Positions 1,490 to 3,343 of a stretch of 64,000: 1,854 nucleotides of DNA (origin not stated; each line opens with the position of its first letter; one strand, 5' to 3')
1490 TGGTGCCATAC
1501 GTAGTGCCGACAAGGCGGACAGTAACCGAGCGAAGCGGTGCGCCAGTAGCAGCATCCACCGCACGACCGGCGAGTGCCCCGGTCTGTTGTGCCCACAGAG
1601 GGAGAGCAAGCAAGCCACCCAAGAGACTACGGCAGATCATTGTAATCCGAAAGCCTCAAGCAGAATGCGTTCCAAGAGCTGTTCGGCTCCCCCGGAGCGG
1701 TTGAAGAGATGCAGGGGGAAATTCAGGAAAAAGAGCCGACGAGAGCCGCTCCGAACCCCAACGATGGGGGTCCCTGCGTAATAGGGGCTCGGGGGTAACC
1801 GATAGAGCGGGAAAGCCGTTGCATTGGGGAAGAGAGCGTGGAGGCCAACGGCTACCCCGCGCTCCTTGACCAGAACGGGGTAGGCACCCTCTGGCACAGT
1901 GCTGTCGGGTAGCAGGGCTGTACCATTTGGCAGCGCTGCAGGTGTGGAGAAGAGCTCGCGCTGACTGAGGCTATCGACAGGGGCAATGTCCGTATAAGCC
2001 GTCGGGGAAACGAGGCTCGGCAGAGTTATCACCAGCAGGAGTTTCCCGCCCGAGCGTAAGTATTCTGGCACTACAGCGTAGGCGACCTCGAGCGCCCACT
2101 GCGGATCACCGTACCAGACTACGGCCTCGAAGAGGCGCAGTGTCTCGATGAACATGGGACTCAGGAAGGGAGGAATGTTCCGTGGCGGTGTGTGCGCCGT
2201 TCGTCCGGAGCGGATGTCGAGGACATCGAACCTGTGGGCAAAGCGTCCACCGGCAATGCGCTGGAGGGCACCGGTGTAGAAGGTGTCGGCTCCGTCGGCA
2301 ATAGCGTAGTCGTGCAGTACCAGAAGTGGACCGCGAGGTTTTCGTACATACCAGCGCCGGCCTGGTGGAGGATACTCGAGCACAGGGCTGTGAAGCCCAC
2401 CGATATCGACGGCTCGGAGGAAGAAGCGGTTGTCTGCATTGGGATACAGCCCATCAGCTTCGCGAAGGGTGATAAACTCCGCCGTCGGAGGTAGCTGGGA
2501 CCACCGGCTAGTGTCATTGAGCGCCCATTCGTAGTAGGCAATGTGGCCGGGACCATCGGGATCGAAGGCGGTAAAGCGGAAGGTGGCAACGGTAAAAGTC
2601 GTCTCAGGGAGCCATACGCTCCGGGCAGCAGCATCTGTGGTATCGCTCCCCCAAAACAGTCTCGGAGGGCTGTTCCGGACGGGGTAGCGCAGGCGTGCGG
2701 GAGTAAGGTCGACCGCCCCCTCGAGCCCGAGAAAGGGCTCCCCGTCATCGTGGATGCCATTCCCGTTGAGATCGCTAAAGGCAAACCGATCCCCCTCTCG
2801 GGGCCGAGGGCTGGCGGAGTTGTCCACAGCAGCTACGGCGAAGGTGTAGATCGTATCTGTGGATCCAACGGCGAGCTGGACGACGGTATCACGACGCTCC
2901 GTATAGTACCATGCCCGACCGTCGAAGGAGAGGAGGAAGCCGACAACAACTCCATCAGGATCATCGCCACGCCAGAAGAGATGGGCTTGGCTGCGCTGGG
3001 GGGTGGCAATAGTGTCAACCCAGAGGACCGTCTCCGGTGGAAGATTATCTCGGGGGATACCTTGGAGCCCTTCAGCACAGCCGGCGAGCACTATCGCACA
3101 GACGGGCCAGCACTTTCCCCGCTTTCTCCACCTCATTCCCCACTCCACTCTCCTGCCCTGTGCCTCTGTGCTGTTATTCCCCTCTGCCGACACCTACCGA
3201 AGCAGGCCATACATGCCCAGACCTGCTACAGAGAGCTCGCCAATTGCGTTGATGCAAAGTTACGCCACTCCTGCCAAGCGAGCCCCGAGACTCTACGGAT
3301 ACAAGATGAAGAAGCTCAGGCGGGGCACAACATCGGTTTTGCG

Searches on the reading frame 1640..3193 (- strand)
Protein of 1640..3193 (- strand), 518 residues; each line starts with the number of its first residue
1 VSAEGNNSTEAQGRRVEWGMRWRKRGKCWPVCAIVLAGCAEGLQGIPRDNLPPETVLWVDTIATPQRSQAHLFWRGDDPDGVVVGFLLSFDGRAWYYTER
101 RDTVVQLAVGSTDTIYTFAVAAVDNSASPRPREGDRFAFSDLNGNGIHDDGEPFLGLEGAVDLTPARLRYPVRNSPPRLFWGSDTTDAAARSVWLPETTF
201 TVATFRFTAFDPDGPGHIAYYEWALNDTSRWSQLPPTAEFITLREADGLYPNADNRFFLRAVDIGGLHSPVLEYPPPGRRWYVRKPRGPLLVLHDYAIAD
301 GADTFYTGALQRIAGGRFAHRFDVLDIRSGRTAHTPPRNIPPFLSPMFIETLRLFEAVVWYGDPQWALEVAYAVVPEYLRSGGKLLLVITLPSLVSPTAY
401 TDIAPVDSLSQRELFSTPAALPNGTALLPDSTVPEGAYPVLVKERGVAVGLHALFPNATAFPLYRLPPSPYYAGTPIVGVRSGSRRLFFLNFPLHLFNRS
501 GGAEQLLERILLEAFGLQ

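Call 50: search_protein_families(library=ncbifam, proteins=[window:1640-3193:-], max_evalue=0.001)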
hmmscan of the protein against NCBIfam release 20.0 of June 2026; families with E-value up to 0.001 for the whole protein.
window:1640-3193:- (518 aa): 0 families

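Call 76: search_solved_structures(query=window:1640-3193:-, max_evalue=1)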
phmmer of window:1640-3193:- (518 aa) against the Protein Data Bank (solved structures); distinct sequences matched with E-value up to 1: 1.
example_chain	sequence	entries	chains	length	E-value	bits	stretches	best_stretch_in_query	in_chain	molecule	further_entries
4ow2_A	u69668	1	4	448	0.22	13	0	196-245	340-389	Yop effector YopM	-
